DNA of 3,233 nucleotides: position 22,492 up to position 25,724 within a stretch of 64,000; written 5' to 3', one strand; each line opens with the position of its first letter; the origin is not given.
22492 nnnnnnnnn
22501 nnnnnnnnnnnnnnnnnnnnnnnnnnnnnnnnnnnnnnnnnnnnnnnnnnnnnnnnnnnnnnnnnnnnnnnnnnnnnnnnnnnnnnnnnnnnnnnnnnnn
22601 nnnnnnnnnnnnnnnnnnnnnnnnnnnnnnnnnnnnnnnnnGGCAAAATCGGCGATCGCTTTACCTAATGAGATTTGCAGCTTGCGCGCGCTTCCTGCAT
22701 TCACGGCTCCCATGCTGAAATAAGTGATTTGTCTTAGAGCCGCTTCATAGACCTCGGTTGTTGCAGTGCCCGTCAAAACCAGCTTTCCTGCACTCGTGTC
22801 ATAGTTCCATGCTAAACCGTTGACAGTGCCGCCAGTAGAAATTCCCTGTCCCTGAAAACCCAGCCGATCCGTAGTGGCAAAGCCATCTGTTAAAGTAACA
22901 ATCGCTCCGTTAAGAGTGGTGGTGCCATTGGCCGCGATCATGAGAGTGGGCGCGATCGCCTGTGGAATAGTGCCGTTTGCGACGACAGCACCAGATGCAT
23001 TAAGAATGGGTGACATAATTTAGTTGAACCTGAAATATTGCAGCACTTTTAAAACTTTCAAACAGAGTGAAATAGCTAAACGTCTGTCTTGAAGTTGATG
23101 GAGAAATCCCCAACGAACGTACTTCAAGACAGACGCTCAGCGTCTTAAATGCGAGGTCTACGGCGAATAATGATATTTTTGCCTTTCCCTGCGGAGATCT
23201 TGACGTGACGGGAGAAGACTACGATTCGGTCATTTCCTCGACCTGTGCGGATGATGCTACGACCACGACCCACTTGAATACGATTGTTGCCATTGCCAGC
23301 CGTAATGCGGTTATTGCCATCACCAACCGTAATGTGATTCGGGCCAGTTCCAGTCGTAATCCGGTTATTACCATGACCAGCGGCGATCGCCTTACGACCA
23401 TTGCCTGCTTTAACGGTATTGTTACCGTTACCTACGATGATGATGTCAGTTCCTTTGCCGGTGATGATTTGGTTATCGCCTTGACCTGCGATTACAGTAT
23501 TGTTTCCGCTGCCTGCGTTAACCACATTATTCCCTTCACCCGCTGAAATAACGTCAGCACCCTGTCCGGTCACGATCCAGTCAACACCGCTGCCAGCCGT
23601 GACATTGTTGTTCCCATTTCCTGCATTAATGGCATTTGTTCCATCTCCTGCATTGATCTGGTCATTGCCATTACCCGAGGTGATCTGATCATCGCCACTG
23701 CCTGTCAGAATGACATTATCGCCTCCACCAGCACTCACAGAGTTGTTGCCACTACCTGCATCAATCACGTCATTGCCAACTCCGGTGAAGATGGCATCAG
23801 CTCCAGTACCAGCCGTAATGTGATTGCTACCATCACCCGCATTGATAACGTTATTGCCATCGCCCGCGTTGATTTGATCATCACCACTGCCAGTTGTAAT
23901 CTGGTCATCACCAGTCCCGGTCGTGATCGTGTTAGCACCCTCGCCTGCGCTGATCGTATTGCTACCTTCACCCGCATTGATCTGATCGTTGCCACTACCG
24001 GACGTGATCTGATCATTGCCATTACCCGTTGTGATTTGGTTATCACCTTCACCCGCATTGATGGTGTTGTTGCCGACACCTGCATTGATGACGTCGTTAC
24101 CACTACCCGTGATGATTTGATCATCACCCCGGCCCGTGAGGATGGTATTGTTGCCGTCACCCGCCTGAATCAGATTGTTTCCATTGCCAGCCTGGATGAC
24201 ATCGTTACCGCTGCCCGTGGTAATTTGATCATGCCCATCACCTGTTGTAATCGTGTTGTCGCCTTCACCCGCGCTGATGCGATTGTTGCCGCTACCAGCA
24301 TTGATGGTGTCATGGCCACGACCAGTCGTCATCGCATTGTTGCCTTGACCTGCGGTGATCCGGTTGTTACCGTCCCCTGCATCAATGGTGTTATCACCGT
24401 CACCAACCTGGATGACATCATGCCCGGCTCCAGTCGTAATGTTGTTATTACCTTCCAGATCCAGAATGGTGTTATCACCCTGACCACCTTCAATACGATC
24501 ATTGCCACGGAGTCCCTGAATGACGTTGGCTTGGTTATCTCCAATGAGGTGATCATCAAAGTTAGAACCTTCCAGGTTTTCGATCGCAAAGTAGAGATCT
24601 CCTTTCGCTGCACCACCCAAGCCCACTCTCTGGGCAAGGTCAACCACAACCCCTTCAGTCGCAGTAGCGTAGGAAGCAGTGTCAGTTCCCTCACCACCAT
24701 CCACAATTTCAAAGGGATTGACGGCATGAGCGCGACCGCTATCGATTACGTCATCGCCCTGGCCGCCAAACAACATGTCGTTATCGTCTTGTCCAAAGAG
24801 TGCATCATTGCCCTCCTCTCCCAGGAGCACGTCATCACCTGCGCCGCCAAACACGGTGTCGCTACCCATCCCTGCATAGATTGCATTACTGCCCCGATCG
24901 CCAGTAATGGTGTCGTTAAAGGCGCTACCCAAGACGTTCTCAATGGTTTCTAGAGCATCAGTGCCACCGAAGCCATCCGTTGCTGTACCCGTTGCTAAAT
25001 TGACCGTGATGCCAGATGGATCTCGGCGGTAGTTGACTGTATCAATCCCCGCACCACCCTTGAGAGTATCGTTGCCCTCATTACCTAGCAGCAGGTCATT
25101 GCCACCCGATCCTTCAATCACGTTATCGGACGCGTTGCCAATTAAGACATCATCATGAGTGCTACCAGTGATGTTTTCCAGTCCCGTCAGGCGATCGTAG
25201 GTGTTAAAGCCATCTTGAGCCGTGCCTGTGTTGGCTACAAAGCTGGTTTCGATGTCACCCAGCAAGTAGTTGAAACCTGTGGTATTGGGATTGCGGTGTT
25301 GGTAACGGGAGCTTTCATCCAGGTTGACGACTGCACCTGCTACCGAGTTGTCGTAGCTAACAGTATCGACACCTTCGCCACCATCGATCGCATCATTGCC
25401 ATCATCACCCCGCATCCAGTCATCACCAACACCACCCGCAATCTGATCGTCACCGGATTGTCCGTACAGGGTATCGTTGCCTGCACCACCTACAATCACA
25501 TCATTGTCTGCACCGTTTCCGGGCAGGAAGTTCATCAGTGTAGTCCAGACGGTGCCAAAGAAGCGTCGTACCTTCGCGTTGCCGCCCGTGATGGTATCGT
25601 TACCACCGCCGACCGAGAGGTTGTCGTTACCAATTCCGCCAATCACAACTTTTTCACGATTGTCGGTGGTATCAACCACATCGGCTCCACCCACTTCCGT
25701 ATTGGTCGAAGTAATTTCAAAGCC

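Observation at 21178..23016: Bacterial C-type lectin with intact EPN and WND sugar/Ca2+ motifs, fused to RTX, directly downstream of the giant gene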

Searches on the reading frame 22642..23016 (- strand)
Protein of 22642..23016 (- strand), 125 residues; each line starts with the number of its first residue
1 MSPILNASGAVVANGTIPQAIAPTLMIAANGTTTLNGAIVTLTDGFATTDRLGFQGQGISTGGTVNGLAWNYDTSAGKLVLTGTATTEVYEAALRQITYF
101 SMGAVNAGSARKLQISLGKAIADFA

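Call 50: search_protein_families(library=pfam, alignment_id=A4, max_evalue=1)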
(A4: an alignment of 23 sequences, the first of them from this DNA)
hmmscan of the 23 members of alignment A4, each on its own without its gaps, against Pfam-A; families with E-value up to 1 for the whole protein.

A. member 1, seq(125 aa): 1 family
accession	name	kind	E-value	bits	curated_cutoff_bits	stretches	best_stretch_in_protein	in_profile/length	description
PF23249.1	KH_PARP14_3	-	0.17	12.2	28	1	68-92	27-50/61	PARP14, third type I KH domain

B. families by the number of members that match (of 23 scanned): 13 families
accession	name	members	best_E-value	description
PF19699.4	CLSTN_C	1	4.4e-05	Calsyntenin C-terminal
PF17437.7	DUF5416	1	0.019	Family of unknown function (DUF5416)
PF13363.11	BetaGal_dom3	1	0.023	Beta-galactosidase, domain 3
PF22321.2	Zona_CL2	1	0.033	Zonadhesin, second cohesin-like domain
PF16318.11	DUF4957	1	0.033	Domain of unknown function (DUF4957)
PF22842.2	Pel9A-like_beta_helix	1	0.04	Pel9A-like, right handed beta helix region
PF17735.7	BslA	1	0.046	Biofilm surface layer A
PF07398.16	MDMPI_C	1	0.1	MDMPI C-terminal domain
PF19403.5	SpaA_2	1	0.13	Prealbumin-like fold domain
PF23249.1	KH_PARP14_3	1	0.17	PARP14, third type I KH domain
PF00419.26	Fimbrial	1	0.19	Fimbrial protein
PF18964.5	DUF5704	1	0.2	Family of unknown function (DUF5704)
PF19673.4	DUF6176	1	0.27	Family of unknown function (DUF6176)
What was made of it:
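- Tried and rejected: It has no Pfam family (call 50) and no PDB fold match at E<1e-3.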

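Call 54: predict_structure(alignment_id=A4)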
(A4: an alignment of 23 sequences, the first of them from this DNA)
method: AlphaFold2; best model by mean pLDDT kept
length: 125 residues; sequences in the alignment: 23
mean_pLDDT: 83.7   pTM: 0.81
mean pLDDT of the five models: 83.7, 83.3, 83.2, 82.2, 81.4
residues with pLDDT >= 90: 58; 70-90: 47; 50-70: 15; < 50: 5
segments of 3 or more residues with pLDDT < 50: 121-125
pLDDT, mean of each block of 10 residues (from residue 1): 64 73 87 90 88 89 95 94 95 93 77 80 40
secondary structure, 60 per line:
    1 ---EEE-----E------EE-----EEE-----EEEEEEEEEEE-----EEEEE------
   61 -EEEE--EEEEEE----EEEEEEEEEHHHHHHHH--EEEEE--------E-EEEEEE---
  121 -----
elements in order: E4-6 E26-28 E34-44 E50-54 E62-65 E68-73 E78-86 H87-94 E97-101 E112-117

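Call 58: fold_search(model_id=the predicted structure, library=pdb)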
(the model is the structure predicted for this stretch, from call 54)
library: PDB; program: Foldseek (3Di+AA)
matches with E <= 10: 1145; with E <= 0.001: 0
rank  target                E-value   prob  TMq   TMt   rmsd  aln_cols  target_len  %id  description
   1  9h6l_A                1.8e-02  1.00  0.60  0.19   3.2       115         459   16  Human B4GALNT1 in Complex with UDP (released 2025-07-16)
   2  9h6k_A                4.7e-02  0.99  0.53  0.17   5.7       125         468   15  Human B4GALNT1 in Complex with UDP-GalNac (released 2025-07-16)
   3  9h6j_A                5.3e-02  0.99  0.53  0.17   5.6       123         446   13  Human B4GALNT1 Apo Structure (released 2025-07-16)
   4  1js9_B                9.3e-02  0.77  0.46  0.38   5.8       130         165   15  Brome Mosaic Virus (released 2002-04-03)
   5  1cwp_A                1.3e-01  0.77  0.49  0.43   8.3       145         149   12  STRUCTURES OF THE NATIVE AND SWOLLEN FORMS OF COWPEA CHLOROTIC MOTTLE VIRUS DETERMINED BY X-RAY CRYSTALLOGRAPHY AND CR (released 1995-05-22)
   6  8cpy_C                1.6e-01  0.57  0.42  0.38   6.0       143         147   12  Extended cowpea chlorotic mottle virus (released 2023-09-27)
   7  7n2s_D                2.2e-01  0.18  0.29  0.22  15.3       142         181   12  AS3.1-PRPF3-HLA*B27 (released 2022-12-07)
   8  1w63_M                2.6e-01  0.20  0.36  0.15  16.6       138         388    9  AP1 clathrin adaptor core (released 2004-09-21)
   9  4emz_A                4.3e-01  0.12  0.32  0.19  17.2       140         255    8  HIV-1 Nef in complex with MHC-I cytoplasmic domain and Mu1 adaptin subunit of AP1 adaptor (second domain) (released 2012-06-20)
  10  4en2_A                5.2e-01  0.11  0.32  0.18  17.7       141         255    8  HIV-1 Nef in complex with MHC-I cytoplasmic domain and Mu1 adaptin subunit of AP1 adaptor (second domain) (released 2012-06-20)
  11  7n2q_D                5.5e-01  0.09  0.22  0.15  13.2        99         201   10  AS4.3-YEIH-HLA*B27 (released 2022-12-07)
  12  6v0y_D                5.5e-01  0.08  0.22  0.16  12.1       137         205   11  immune receptor complex (released 2020-11-25)
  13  5eu6_D                6.1e-01  0.13  0.30  0.21  13.3       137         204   12  HLA Class I antigen (released 2016-03-02)
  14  8ryn_D                6.1e-01  0.11  0.27  0.20  14.3       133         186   10  Structure of S2 TCR in complex with HLA-A*11:01 bound to ELFSYLIEK peptide (released 2024-09-04)
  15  9cjy_G                6.1e-01  0.04  0.16  0.17  12.6        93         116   17  CryoEM structure of NC99 hemagglutinin trimer in complex with Fab BB798E 3-C07 (released 2025-07-09)
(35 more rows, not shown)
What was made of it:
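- Tried and rejected: The best match was an accessory domain of human B4GALNT1 at E 0.018 (call 58).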

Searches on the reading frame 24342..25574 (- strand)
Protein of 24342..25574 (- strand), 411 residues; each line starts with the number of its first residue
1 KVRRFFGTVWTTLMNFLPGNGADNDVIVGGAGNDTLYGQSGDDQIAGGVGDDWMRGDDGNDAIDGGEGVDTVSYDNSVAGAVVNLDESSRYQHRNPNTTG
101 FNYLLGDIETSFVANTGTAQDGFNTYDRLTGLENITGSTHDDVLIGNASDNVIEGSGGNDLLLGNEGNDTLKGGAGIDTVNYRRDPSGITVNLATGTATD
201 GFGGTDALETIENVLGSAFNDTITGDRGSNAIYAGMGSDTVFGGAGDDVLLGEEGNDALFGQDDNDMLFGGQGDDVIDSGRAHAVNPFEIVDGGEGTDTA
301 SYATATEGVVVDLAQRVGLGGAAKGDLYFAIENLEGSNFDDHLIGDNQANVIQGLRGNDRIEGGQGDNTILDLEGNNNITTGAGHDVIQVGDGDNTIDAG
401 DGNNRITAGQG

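Call 68: find_homologous_proteins(query=window:24342-25574:-, max_evalue=1e-30)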
Query seq(411 aa) (411 aa): 1090 proteins with E <= 1e-30 among 8000 candidates; the best 120 are listed.
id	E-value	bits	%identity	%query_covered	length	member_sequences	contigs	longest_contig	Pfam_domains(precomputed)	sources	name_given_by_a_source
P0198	1.7e-94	335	34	92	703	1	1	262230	PF00353.26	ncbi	-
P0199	2.5e-92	328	33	90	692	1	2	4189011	PF00353.26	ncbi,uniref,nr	ncbi:beta strand repeat-containing protein [Paremcibacter congregatus]|uniref:Calcium-binding protei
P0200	8.3e-92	327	38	84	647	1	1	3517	PF00353.26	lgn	-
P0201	2.7e-91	325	36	90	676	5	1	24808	PF08548.18,PF00353.26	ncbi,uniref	ncbi:hypothetical protein AB4Z01_31185 [Inquilinus sp. YAF38]|uniref:M10 family metallopeptidase C-t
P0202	2.8e-90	322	38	92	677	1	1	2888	PF00353.26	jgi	-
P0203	4.5e-87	311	38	85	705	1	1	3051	PF00353.26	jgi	jgi:Ca2+-binding RTX toxin-like protein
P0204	1.1e-86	310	35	90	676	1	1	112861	PF08548.18,PF00353.26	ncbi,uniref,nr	ncbi:hemolysin [Mycobacterium sp. KBS0706]|uniref:beta strand repeat-containing protein n=1 Tax=Myco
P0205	2.7e-86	308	33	90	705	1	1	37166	PF00353.26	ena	-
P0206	1.7e-85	306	38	88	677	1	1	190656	PF00353.26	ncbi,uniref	ncbi:hypothetical protein KXR53_16305 [Inquilinus limosus]|uniref:beta strand repeat-containing prot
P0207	8.5e-85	303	39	88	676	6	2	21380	PF00353.26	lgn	-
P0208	3.3e-84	302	34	88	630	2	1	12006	PF00353.26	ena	-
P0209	9.3e-84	300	37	95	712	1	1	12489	PF00353.26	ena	-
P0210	3.6e-83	298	35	88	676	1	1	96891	PF00353.26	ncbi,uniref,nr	ncbi:calcium-binding protein [Inquilinus sp. Marseille-Q2685]|uniref:beta strand repeat-containing p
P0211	5.4e-83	298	37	88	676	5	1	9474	PF00353.26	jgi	jgi:Ca2+-binding RTX toxin-like protein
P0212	2.5e-82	295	34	87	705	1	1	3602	PF00353.26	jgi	jgi:Ca2+-binding RTX toxin-like protein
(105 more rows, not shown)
